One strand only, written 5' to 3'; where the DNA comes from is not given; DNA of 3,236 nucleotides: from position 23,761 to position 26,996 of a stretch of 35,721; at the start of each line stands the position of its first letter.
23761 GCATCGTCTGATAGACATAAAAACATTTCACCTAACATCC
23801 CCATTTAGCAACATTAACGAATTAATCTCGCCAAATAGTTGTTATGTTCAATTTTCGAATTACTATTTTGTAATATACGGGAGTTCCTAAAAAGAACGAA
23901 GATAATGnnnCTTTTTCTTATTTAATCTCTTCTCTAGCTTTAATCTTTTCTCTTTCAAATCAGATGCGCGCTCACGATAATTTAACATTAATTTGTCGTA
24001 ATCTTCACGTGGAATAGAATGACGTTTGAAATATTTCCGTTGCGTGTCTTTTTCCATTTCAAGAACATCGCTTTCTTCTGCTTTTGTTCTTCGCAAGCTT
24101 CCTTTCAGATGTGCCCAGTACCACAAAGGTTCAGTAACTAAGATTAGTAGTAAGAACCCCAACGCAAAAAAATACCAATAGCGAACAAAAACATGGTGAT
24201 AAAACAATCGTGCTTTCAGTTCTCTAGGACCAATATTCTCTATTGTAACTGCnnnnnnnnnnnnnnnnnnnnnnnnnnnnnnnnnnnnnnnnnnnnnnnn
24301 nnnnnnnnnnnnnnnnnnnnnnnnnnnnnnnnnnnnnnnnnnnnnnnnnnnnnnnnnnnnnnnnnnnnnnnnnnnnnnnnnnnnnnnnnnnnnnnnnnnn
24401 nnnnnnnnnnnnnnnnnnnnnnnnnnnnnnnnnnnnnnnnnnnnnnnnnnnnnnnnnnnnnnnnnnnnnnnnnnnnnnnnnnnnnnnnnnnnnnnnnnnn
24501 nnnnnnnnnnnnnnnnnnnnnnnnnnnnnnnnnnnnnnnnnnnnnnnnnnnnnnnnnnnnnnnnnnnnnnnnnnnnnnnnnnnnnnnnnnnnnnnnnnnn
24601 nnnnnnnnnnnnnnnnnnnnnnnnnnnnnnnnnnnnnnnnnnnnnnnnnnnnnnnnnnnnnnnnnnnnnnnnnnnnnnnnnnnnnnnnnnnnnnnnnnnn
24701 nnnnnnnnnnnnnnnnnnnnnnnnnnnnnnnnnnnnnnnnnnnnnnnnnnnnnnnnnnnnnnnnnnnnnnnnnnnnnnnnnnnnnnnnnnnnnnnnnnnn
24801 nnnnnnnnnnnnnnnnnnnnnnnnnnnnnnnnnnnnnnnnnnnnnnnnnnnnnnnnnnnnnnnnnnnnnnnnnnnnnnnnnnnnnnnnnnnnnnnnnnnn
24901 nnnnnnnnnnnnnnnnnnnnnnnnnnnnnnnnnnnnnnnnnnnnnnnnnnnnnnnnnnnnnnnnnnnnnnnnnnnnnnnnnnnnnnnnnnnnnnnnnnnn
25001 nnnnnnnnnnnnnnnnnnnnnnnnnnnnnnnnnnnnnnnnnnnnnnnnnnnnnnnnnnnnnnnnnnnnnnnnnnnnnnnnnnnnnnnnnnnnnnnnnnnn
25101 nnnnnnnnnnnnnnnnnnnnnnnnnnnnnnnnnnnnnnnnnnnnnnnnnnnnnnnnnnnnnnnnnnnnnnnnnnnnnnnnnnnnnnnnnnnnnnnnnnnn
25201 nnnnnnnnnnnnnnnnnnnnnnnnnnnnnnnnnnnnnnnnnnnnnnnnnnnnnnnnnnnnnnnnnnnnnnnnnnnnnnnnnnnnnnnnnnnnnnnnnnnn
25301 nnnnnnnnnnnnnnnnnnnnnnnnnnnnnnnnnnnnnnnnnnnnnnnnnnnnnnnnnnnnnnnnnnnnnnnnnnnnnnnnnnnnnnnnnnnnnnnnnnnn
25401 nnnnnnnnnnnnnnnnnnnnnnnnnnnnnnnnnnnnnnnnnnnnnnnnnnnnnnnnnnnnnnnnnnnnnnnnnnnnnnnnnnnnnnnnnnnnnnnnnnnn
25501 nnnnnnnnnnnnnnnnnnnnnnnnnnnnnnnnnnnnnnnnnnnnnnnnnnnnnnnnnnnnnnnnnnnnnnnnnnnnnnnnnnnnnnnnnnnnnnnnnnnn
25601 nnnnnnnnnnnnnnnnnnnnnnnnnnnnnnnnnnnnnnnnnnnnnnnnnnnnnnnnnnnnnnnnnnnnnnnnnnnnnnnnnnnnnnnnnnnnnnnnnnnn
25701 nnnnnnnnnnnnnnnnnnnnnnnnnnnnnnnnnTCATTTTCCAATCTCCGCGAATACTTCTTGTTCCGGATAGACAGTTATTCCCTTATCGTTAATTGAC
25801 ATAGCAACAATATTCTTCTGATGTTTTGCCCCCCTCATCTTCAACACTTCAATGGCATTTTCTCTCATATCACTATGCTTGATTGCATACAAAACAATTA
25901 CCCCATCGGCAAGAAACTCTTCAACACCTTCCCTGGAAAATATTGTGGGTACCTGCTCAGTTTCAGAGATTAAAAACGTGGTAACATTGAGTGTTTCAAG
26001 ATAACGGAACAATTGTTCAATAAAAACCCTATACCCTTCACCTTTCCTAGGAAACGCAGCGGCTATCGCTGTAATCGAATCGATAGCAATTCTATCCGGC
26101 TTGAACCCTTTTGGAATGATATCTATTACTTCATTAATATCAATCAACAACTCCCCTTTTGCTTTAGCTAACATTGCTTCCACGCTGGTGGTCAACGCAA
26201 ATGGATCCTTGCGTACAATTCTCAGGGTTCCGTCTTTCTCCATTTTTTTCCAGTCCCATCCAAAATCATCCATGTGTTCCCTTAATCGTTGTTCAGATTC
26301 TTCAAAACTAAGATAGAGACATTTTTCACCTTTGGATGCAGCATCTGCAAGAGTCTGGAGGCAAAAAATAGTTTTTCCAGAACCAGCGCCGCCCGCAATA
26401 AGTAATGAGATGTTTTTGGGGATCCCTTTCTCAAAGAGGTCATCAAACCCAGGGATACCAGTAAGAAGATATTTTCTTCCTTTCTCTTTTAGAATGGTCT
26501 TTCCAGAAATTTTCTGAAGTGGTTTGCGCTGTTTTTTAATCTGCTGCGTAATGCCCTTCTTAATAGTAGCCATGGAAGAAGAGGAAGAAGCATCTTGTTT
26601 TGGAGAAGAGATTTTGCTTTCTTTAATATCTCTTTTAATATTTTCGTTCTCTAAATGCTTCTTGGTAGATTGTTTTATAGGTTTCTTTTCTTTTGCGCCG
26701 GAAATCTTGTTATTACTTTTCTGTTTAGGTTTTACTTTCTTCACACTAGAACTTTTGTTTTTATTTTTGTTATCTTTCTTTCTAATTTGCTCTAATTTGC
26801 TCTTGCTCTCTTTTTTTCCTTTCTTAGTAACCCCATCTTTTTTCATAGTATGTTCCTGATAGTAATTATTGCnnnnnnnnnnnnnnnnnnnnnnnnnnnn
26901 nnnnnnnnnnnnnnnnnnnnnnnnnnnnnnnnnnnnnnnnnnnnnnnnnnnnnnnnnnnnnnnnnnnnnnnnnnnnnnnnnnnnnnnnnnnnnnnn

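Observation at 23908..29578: Five-gene KaiC-like ATPase, pseudo-ATPase and repeat-rich transmembrane protein cluster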

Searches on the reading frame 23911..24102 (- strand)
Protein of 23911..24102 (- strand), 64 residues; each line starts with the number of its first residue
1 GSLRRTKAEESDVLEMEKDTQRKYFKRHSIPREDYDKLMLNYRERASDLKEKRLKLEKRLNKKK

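Call 82: search_protein_families(library=pfam, proteins=[window:23911-24102:-], max_evalue=1)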
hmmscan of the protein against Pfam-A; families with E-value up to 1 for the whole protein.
seq(64 aa): 1 family
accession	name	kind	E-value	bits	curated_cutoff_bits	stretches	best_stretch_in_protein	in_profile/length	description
PF14129.11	DUF4296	-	0.0074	17.3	27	1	15-64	37-85/87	Domain of unknown function (DUF4296)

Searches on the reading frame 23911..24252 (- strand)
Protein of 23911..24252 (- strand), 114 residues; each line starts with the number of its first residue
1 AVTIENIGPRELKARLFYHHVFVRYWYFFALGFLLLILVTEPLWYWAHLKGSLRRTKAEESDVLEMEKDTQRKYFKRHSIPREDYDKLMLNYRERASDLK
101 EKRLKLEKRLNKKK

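Call 81: search_solved_structures(query=A4, max_evalue=1)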
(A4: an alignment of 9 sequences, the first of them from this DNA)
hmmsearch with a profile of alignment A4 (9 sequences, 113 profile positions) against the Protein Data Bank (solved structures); distinct sequences matched with E-value up to 1: 4.
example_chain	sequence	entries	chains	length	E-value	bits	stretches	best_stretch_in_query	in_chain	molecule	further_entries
1o5h_A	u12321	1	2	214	0.077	16.1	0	30-95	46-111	Formiminotetrahydrofolate cyclodeaminase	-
9s9g_A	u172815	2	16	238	0.28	14.3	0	56-108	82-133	Cell division protein CdvA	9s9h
7tbl_k1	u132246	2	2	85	0.52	13.4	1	61-105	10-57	NUP62 CCS1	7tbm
7ywd_A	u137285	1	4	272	0.81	12.8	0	37-109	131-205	Ganglioside-induced differentiation-associated protein 1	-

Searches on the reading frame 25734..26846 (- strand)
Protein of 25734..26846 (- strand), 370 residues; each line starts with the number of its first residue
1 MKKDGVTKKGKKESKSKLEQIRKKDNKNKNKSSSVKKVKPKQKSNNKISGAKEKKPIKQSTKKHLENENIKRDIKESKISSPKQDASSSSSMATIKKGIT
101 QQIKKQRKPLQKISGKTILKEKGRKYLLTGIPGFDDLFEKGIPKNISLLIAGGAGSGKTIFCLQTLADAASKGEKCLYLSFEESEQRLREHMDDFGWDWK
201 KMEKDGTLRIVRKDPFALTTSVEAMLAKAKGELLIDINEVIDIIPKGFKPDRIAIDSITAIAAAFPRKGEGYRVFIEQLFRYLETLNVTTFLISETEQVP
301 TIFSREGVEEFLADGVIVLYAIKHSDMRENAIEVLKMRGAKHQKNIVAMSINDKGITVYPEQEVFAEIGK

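Call 3: search_protein_families(library=pfam, proteins=[window:25734-26846:-], max_evalue=1)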
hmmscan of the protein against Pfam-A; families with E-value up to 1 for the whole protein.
window:25734-26846:- (370 aa): 16 families
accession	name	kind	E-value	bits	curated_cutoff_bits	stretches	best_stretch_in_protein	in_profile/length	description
PF06745.19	ATPase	-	8.9e-57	192.5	26.6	1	129-362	3-230/231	KaiC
PF07088.17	GvpD_P-loop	-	6.3e-09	36.4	24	1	147-326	12-178/189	GvpD gas vesicle protein, P-loop domain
PF13481.12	AAA_25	-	3.5e-06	27.2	27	1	134-293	22-187/195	AAA domain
PF24883.2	NPHP3_N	-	0.0039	17.8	24.8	1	147-189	24-66/164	Nephrocystin 3, N-terminal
PF13173.12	AAA_14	-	0.005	17.3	27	1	148-190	5-46/129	AAA domain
PF25199.1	nSTAND_NTPase5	-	0.0056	17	34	1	147-182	43-79/145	Novel STAND NTPase 5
PF20720.3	nSTAND3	-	0.008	16.3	27.2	1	144-190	16-63/155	Novel STAND NTPase 3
PF14417.12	MEDS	-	0.0096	16.2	29.8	1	166-219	21-74/161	MEDS: MEthanogen/methylotroph, DcmR Sensory domain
PF19044.6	P-loop_TraG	-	0.015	14.4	25.8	1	134-193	18-77/413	TraG P-loop domain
PF13479.12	AAA_24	-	0.016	15.5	27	1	144-191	1-40/195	AAA domain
PF02283.22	CobU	-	0.024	14.7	27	1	149-209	2-64/168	Cobinamide kinase / cobinamide phosphate guanyltransferase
PF13245.12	AAA_19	-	0.075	13.6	25.1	1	147-192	13-61/134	AAA domain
PF05729.18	NACHT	-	0.11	12.8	26.7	1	149-175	4-30/167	NACHT domain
PF21998.2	FERM_C1_MyoVII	-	0.14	12.8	27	1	333-363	6-36/97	Myosin-X FERM PH domain-like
PF09531.15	Ndc1_Nup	-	0.17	11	29.8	1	17-139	363-482/607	Nucleoporin protein Ndc1-Nup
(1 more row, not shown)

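Call 4: search_protein_families(library=ncbifam, proteins=[window:25734-26846:-], max_evalue=1)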
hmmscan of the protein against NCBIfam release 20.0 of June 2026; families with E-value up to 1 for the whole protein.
window:25734-26846:- (370 aa): 20 families
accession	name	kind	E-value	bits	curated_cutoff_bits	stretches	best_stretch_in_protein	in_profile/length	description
NF006799.0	PRK09302.1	equivalog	3.2e-42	144.7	408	1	127-360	13-240/515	circadian clock protein KaiC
TIGR03880.1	KaiC_arch_3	hypoth_equivalog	2.2e-41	141.9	249.45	1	130-365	1-224/224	KaiC domain-containing protein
TIGR03877.1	thermo_KaiC_1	hypoth_equivalog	5.4e-34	117.7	307.25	1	128-362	5-236/238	KaiC domain-containing protein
TIGR02655.1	circ_KaiC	equivalog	1.1e-31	110.1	546.25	1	127-360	3-230/484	circadian clock protein KaiC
TIGR03881.1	KaiC_arch_4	hypoth_equivalog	2.1e-24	86.5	247.8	1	127-358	3-228/231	KaiC domain-containing protein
NF004723.0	PRK06067.1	subfamily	2.5e-11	43.6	194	1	117-359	6-236/243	flagellar accessory protein FlaH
NF052589.1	ArlH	equivalog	9.1e-09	35.4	215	1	135-358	10-223/229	archaellum protein ArlH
TIGR03878.1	thermo_KaiC_2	hypoth_equivalog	9.9e-08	31.6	232.2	1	140-296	31-175/259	KaiC domain-containing protein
TIGR00416.1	sms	equivalog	4.2e-07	29.1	403.05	1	94-190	43-139/454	DNA repair protein RadA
NF004629.0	PRK05973.1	equivalog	7.7e-07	28.4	156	1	148-233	67-150/237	DNA helicase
TIGR02237.1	recomb_radB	equivalog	0.003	17.5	172.4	1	135-190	2-58/210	DNA repair and recombination protein RadB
NF003301.0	PRK04301.1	equivalog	0.0032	16.7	259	1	89-166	40-122/316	DNA repair and recombination protein RadA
NF004469.0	PRK05800.1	equivalog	0.011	15.4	161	1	147-209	4-68/173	bifunctional adenosylcobinamide kinase/adenosylcobinamide-phosphate guanylyltransferase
NF006861.0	PRK09361.1-1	equivalog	0.02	14.4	278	1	126-194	4-73/235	DNA repair and recombination protein RadB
NF004066.1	PRK05580.1-3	equivalog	0.038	12.2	813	1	15-179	143-305/788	primosomal protein N'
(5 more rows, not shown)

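Call 47: search_solved_structures(query=window:25734-26846:-, show_alignments=2, max_evalue=1e-10)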
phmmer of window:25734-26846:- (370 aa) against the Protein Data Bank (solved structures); distinct sequences matched with E-value up to 1e-10: 44.
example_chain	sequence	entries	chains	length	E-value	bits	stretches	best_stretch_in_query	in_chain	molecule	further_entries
8zn5_B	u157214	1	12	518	4.6e-62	213.5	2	127-360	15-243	KaiC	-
8zn6_F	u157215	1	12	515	7.4e-55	189.8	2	126-360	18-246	KaiC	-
8jon_A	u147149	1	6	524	7.3e-52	179.9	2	127-360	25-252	Circadian clock oscillator protein KaiC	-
5jwq_A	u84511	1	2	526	9e-49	169.8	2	125-360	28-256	Circadian clock protein kinase KaiC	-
7dy1_A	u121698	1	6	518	3.7e-48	167.8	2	125-360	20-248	Circadian clock protein kinase KaiC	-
4o0m_A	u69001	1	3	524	3.8e-48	167.7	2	125-360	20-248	Circadian clock protein kinase KaiC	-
7x1z_A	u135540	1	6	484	7.1e-48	166.9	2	128-360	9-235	Circadian clock oscillator protein KaiC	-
9ofh_A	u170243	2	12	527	9e-48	166.5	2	127-360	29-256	Circadian clock oscillator protein KaiC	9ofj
3s1a_A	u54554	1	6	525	9e-48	166.5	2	127-360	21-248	Circadian clock protein kinase kaiC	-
7s65_A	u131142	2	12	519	1.1e-47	166.3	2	127-360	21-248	Circadian clock protein kinase KaiC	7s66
4ijm_A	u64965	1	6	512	1.6e-47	165.7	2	128-360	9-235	Circadian clock protein kinase KaiC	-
8zn7_D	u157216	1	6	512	2.2e-47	165.3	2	126-360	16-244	KaiC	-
3k09_A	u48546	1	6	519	2.6e-47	165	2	127-360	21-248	Circadian clock protein kinase kaiC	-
3k0e_A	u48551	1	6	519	3.4e-47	164.6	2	127-360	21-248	Circadian clock protein kinase KaiC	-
7dyk_A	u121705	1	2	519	3.4e-47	164.6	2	127-360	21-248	Circadian clock protein kinase KaiC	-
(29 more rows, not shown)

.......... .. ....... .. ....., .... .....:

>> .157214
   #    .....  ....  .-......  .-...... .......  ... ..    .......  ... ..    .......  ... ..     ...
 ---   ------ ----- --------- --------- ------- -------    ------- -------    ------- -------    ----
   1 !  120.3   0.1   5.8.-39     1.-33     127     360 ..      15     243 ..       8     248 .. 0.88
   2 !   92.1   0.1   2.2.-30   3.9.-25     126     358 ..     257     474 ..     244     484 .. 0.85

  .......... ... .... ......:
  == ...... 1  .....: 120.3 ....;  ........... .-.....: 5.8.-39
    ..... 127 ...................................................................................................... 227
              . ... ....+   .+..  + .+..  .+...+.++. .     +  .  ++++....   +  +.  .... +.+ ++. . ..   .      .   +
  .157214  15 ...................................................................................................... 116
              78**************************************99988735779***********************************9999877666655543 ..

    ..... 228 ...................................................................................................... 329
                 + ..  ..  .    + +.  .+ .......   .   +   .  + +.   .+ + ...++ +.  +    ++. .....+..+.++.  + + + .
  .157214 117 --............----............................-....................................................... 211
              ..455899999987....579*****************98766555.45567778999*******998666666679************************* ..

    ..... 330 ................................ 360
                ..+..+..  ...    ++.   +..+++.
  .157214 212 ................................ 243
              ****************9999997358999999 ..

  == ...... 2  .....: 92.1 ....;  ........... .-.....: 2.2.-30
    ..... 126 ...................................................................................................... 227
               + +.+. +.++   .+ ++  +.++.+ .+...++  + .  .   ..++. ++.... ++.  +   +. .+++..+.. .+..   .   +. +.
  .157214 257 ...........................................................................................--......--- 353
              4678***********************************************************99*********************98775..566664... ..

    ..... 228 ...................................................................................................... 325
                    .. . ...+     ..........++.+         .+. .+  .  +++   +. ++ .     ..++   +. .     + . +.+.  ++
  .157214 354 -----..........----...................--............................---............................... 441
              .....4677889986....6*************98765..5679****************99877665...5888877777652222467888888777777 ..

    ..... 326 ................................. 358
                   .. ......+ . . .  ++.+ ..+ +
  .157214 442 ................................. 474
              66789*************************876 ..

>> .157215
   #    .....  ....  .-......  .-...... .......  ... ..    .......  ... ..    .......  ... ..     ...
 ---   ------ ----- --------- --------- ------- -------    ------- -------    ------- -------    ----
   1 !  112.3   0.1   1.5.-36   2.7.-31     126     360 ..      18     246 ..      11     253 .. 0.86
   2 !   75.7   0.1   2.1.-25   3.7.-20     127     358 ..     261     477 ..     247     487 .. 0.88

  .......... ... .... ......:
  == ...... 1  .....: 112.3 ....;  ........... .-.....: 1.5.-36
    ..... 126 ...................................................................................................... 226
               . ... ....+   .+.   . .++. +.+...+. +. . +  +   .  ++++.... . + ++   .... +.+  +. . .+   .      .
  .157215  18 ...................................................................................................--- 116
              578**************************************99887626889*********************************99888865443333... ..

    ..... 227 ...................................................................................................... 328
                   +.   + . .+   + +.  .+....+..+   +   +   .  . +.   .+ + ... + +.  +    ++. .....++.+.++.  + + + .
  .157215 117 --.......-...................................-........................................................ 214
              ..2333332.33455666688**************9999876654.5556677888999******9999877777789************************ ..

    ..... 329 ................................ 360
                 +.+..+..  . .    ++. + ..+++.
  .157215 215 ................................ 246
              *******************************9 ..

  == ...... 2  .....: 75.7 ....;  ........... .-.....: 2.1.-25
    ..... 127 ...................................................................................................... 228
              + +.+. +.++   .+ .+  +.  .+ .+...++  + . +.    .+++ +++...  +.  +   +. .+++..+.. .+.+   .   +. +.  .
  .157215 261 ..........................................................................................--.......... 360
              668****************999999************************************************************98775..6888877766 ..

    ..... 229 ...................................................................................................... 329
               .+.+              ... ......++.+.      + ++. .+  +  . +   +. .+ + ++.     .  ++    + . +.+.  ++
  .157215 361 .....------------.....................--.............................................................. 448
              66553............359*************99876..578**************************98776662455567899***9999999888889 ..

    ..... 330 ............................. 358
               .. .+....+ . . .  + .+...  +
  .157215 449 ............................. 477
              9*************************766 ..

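Call 75: search_protein_families(library=padloc, proteins=[window:25734-26846:-], max_evalue=0.01)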
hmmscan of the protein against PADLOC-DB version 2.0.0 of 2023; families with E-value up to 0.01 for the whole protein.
window:25734-26846:- (370 aa): 2 families
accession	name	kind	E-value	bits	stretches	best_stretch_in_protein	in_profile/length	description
PDLC04140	mad8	-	0.0015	16.1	1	141-201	23-70/314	mads_8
PDLC00104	GajB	-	0.0096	12.7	1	144-182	14-56/574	UrvD helicase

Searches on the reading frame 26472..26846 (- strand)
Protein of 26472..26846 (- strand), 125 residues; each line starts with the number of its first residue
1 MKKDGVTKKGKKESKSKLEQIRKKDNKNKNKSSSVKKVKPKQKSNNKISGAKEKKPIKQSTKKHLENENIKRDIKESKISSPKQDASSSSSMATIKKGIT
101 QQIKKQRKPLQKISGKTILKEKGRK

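Call 82: search_protein_families(library=pfam, proteins=[window:26472-26846:-], max_evalue=1)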
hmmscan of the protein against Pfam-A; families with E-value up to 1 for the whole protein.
seq(125 aa): 1 family
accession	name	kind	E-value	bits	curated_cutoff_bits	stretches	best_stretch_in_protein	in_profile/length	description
PF20570.3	DUF6779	-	0.55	11.3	28.1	0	54-121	33-98/108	Domain of unknown function (DUF6779)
